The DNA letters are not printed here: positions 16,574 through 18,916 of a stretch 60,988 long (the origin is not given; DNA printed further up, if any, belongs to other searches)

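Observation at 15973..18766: Glycyl-radical enzyme and its activase sit inside a cell-wall glycopolymer gene cluster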

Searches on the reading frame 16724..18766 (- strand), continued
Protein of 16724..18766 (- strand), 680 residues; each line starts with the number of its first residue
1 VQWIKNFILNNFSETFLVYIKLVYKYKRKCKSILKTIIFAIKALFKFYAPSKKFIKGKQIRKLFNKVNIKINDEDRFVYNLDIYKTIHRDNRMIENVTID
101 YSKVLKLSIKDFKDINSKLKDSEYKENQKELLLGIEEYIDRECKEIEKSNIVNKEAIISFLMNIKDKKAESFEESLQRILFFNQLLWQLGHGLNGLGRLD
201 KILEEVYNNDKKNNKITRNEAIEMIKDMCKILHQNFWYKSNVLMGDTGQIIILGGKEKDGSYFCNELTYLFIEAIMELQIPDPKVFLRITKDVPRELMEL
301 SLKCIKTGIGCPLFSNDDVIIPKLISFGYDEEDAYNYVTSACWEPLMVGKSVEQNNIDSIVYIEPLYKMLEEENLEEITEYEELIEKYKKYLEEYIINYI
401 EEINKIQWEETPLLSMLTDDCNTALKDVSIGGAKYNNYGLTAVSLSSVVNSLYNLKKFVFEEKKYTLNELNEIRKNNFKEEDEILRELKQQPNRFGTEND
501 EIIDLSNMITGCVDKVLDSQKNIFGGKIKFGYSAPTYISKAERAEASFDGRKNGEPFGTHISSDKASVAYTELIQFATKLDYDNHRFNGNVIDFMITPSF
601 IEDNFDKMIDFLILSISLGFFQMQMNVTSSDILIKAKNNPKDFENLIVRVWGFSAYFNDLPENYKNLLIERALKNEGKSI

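Call 63: search_solved_structures(query=L006:12796-13764:+, max_evalue=10)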
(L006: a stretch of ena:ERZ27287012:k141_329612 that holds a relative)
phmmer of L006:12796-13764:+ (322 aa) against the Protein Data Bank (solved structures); distinct sequences matched with E-value up to 10: 2.
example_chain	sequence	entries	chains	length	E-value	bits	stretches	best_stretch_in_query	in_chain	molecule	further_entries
3gn9_A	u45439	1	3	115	1.1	11.5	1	117-167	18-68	Type II secretory pathway, pseudopilin EpsG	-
5n9y_A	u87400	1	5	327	1.8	10.9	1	61-97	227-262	Zinc transport protein ZntB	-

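Call 64: find_encoding_contigs(protein=P0216, flank=7000, max_places=2)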
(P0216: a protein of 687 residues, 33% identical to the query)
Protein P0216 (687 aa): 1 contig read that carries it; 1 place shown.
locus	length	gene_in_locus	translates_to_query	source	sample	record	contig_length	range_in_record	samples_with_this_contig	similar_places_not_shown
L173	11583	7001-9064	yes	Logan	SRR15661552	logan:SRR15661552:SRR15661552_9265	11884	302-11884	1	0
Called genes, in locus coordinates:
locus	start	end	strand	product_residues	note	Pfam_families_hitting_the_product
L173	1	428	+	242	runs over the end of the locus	?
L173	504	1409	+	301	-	PF00535:Glycos_transf_2, PF13641:Glyco_tranf_2_3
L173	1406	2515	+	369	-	PF00534:Glycos_transf_1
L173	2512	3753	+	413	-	-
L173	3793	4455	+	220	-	PF00132:Hexapep (weak)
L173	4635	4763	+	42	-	-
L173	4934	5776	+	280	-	PF00535:Glycos_transf_2, PF13641:Glyco_tranf_2_3 (faint)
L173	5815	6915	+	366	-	PF13450:NAD_binding_8, PF03275:GLF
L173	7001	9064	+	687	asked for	PF02901:PFL-like, PF01228:Gly_radical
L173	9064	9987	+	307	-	PF13353:Fer4_12, PF04055:Radical_SAM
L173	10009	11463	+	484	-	PF01943:Polysacc_synt, PF13440:Polysacc_synt_3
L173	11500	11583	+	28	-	PF00483:NTP_transferase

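Call 65: find_encoding_contigs(protein=P0244, flank=7000, max_places=2)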
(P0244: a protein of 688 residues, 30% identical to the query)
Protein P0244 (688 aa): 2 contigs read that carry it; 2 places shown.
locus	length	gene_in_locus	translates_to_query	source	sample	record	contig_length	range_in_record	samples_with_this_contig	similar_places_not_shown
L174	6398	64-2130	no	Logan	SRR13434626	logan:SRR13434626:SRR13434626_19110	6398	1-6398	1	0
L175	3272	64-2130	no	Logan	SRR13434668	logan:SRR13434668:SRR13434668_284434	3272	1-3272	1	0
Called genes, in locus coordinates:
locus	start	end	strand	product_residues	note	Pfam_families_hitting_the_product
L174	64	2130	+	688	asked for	PF02901:PFL-like, PF01228:Gly_radical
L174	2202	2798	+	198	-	PF04055:Radical_SAM, PF13353:Fer4_12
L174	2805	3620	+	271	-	PF14393:DUF4422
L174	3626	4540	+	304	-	-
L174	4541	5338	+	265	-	PF01501:Glyco_transf_8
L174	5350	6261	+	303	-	PF14393:DUF4422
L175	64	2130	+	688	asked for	PF02901:PFL-like, PF01228:Gly_radical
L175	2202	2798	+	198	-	PF04055:Radical_SAM, PF13353:Fer4_12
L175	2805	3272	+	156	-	?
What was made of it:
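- Members at 33% and 30% identity still sit next to Glf or DUF4422 (calls 64, 65).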

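Call 66: find_encoding_contigs(protein=P0258, flank=7000, max_places=2)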
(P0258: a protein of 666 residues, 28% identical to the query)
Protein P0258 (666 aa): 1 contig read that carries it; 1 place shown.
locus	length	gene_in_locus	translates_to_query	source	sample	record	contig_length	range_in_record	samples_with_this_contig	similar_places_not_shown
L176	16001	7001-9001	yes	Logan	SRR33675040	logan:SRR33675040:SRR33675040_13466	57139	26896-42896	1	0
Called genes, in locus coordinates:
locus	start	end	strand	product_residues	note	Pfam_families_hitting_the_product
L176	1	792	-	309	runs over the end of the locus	-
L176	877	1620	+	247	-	-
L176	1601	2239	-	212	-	PF00702:Hydrolase, PF12710:HAD (weak), PF13419:HAD_2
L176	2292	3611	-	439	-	-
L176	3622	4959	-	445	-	PF13421:Band_7_1, PF12773:DZR (faint)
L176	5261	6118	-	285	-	PF02311:AraC_binding, PF07883:Cupin_2 (faint), PF00165:HTH_AraC (faint), PF12833:HTH_18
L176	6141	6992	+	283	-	PF13353:Fer4_12, PF04055:Radical_SAM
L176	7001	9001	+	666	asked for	PF02901:PFL-like, PF01228:Gly_radical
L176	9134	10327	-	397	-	PF02463:SMC_N (faint), PF00005:ABC_tran, PF17912:OB_MalK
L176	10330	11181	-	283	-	PF04616:Glyco_hydro_43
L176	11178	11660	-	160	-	-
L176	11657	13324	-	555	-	PF01547:SBP_bac_1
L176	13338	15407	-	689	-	-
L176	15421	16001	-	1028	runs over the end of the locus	PF02368:Big_2 (faint)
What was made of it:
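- A 28%-identical cousin sits in a catabolic-looking locus (call 66). One 28%-identical relative sits in a catabolic-looking locus with an ABC importer and GH43 (call 66).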

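Call 67: find_encoding_contigs(protein=P0264, flank=7000, max_places=2)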
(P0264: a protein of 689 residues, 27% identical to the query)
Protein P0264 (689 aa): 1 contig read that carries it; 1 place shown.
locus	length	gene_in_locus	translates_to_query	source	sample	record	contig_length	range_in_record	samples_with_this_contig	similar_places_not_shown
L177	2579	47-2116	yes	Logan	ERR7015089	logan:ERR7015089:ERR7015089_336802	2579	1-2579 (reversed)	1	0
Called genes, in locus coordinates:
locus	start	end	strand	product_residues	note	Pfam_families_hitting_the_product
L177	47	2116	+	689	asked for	PF02901:PFL-like, PF01228:Gly_radical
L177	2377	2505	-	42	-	-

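Call 70: find_homologous_proteins(query=L006:12796-13764:+, max_evalue=0.00001)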
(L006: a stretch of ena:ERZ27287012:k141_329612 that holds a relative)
Query L006:12796-13764:+ (322 aa): 765 proteins with E <= 0.00001 among 1549 candidates; the best 120 are listed.
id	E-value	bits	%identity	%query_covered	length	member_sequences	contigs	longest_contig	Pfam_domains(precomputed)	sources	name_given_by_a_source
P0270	2.3e-210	715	98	100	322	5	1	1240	-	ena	-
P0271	4.0e-210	714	98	100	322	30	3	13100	-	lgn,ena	-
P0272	3.1e-187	639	88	100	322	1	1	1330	-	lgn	-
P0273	1.6e-185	634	86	100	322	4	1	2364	-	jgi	-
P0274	9.7e-184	628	85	100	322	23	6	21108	-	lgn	-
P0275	9.0e-179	611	83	100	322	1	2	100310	-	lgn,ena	-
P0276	1.0e-178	611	83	100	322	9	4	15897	-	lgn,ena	-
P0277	1.1e-178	611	84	100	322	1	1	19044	-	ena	-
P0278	4.2e-178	609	84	100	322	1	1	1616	-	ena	-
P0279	2.0e-177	607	83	100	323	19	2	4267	-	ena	-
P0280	3.5e-177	606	82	100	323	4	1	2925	-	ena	-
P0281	4.7e-173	593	79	100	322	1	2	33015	-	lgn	-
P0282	8.9e-163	559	75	100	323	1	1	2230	-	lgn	-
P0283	1.4e-162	558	75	100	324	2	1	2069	-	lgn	-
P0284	1.4e-162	558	75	100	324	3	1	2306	-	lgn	-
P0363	7.8e-105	368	55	94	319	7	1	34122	-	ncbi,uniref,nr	ncbi:hypothetical protein [Heyndrickxia coagulans]|uniref:hypothetical protein n=1 Tax=Heyndrickxia 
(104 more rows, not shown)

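Call 71: find_encoding_contigs(protein=P0363, flank=9000, max_places=2)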
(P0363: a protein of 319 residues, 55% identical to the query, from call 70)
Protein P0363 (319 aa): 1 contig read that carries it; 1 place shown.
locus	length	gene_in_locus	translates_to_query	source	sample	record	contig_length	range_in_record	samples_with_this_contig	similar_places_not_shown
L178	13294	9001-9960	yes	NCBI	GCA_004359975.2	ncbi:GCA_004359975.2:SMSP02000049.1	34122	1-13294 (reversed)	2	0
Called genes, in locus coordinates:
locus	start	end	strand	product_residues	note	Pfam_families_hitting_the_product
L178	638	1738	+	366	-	PF13439:Glyco_transf_4, PF13579:Glyco_trans_4_4, PF00534:Glycos_transf_1, PF13692:Glyco_trans_1_4, PF13524:Glyco_trans_1_2 (weak)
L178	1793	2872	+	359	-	PF13439:Glyco_transf_4, PF20706:GT4-conflict, PF00534:Glycos_transf_1, PF13692:Glyco_trans_1_4, PF13524:Glyco_trans_1_2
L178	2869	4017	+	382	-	PF13439:Glyco_transf_4, PF00534:Glycos_transf_1, PF13692:Glyco_trans_1_4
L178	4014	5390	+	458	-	PF00483:NTP_transferase, PF01050:MannoseP_isomer, PF07883:Cupin_2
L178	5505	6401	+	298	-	PF00535:Glycos_transf_2, PF13641:Glyco_tranf_2_3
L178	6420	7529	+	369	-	PF13450:NAD_binding_8, PF03275:GLF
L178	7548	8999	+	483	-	PF01943:Polysacc_synt, PF13440:Polysacc_synt_3, PF03023:MurJ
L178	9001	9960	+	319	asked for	-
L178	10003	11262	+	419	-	-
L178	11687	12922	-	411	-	PF00872:Transposase_mut, PF10551:MULE (faint)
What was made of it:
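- Tried and rejected: It also occurs without a GRE in Heyndrickxia coagulans (call 71).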

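Call 81: predict_structure(alignment_id=A4)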
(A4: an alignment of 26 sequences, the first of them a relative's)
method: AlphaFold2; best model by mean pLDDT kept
length: 322 residues; sequences in the alignment: 26
mean_pLDDT: 93.6   pTM: 0.91
mean pLDDT of the five models: 93.6, 93.2, 93.0, 92.4, 92.0
residues with pLDDT >= 90: 266; 70-90: 51; 50-70: 5; < 50: 0
segments of 3 or more residues with pLDDT < 50: none
pLDDT, mean of each block of 10 residues (from residue 1): 69 86 91 96 98 94 96 97 95 98 95 98 98 97 98 96 94 95 97 86 94 94 96 96 88 97 88 91 95 97 94 94 78
secondary structure, 60 per line:
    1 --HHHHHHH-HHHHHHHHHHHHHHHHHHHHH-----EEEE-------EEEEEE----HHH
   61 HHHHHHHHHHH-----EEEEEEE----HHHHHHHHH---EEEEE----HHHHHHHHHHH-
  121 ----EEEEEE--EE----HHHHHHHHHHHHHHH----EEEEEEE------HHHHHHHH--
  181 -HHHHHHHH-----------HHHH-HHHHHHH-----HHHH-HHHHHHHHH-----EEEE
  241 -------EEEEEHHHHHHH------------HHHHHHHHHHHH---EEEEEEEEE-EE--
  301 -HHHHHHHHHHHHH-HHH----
elements in order: H3-9 H11-31 E37-40 E48-53 H58-71 E77-83 H88-96 E100-104 H109-119 E125-130 H139-153 E158-164 H171-178 H182-189 H201-204 H206-212 H218-221 H223-231 E237-240 E248-252 H253-259 H272-283 E287-295 H302-314

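Call 84: fold_search(model_id=the predicted structure, library=pdb)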
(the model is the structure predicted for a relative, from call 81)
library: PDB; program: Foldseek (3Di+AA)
matches with E <= 10: 1405; with E <= 0.001: 212
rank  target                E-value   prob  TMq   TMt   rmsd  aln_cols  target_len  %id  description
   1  2z87_A                1.6e-07  1.00  0.45  0.26  13.2       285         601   13  Crystal structure of chondroitin polymerase from Escherichia coli strain K4 (K4CP) complexed with UDP-GalNAc and UDP (released 2008-09-16)
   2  2z86_A                1.6e-07  1.00  0.42  0.25  12.9       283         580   13  Crystal structure of chondroitin polymerase from Escherichia coli strain K4 (K4CP) complexed with UDP-GlcUA and UDP (released 2008-09-16)
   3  1foa                  2.8e-07  1.00  0.44  0.42   7.0       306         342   12  CRYSTAL STRUCTURE OF N-ACETYLGLUCOSAMINYLTRANSFERASE I (released 2001-05-16)
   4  1fo8                  3.8e-07  1.00  0.43  0.42  11.4       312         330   12  CRYSTAL STRUCTURE OF N-ACETYLGLUCOSAMINYLTRANSFERASE I (released 2001-04-25)
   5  1fo9                  5.2e-07  1.00  0.43  0.42  11.4       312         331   12  CRYSTAL STRUCTURE OF N-ACETYLGLUCOSAMINYLTRANSFERASE I (released 2001-04-25)
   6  2z87_B                8.9e-07  1.00  0.40  0.23  11.5       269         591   13  Crystal structure of chondroitin polymerase from Escherichia coli strain K4 (K4CP) complexed with UDP-GalNAc and UDP (released 2008-09-16)
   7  2z86_D                8.9e-07  1.00  0.42  0.24  15.6       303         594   12  Crystal structure of chondroitin polymerase from Escherichia coli strain K4 (K4CP) complexed with UDP-GlcUA and UDP (released 2008-09-16)
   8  2z86_B                1.1e-06  1.00  0.44  0.25  14.6       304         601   11  Crystal structure of chondroitin polymerase from Escherichia coli strain K4 (K4CP) complexed with UDP-GlcUA and UDP (released 2008-09-16)
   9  9dyt_B                1.1e-06  1.00  0.43  0.33   7.9       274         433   15  Acanthamoeba Polyphaga Mimivirus R699 (released 2025-06-11)
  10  8k3r_A                1.4e-06  1.00  0.39  0.20  12.5       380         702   11  S. cerevisiae Chs1 in apo state incubated with GlcNAc (released 2023-08-16)
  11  8k3q_A                1.4e-06  1.00  0.39  0.20  12.5       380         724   11  S. cerevisiae Chs1 in apo state (released 2023-10-18)
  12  8bz6_B                2.0e-06  1.00  0.45  0.25  12.9       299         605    9  Crystal structure of the L. monocytogenes RmlT in complex with UDP-glucose (released 2023-12-27)
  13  7sp8_A                2.0e-06  1.00  0.43  0.29   8.8       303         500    9  Chlorella virus Hyaluronan Synthase bound to UDP-GlcNAc (released 2022-04-06)
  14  8k3v_A                2.3e-06  1.00  0.40  0.21  12.6       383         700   11  S. cerevisiae Chs1 in complex with UDP-GlcNAc (released 2023-10-18)
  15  6h1j_C                2.8e-06  1.00  0.44  0.45  11.2       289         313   13  TarP native (released 2018-09-26)
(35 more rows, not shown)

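Call 87: list_cluster_members(proteins=[P0099, P0092, P0079, P0017, P0042, P0069])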
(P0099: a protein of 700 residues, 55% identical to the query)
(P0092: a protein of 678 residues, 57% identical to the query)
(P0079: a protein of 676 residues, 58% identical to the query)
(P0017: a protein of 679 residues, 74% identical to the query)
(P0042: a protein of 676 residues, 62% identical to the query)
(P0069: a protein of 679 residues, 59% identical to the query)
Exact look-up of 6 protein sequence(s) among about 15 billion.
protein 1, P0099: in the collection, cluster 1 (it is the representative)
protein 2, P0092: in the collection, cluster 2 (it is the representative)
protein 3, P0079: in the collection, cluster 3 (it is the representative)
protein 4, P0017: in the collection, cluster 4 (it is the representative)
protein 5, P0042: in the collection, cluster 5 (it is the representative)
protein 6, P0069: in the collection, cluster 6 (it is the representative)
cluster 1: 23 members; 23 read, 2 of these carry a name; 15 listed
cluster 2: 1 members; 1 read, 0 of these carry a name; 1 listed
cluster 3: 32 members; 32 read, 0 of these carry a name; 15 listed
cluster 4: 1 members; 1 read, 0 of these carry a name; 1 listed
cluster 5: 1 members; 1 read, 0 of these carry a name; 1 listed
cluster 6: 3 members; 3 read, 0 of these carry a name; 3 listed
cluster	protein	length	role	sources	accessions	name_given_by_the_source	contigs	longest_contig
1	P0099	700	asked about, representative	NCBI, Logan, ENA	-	-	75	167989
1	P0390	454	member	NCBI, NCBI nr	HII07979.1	MAG TPA: hypothetical protein HA355_00125, partial [Methanosphaera sp.] | hypothetical protein [Methanosphaera sp.]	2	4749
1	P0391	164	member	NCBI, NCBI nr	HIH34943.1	MAG TPA: hypothetical protein HA255_00685, partial [Methanosphaera sp.] | hypothetical protein [Methanosphaera sp.]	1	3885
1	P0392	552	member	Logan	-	-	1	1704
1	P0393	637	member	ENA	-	-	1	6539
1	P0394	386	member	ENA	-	-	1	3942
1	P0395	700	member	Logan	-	-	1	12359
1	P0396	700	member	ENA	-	-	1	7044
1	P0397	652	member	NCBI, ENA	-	-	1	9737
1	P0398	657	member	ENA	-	-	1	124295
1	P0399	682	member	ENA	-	-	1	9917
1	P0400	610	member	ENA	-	-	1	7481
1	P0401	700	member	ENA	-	-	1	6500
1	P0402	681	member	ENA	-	-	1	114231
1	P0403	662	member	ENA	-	-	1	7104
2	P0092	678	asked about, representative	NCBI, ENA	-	-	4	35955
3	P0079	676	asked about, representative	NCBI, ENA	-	-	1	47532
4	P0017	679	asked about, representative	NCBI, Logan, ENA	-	-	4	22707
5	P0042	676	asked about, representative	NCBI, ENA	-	-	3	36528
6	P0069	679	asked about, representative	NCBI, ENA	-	-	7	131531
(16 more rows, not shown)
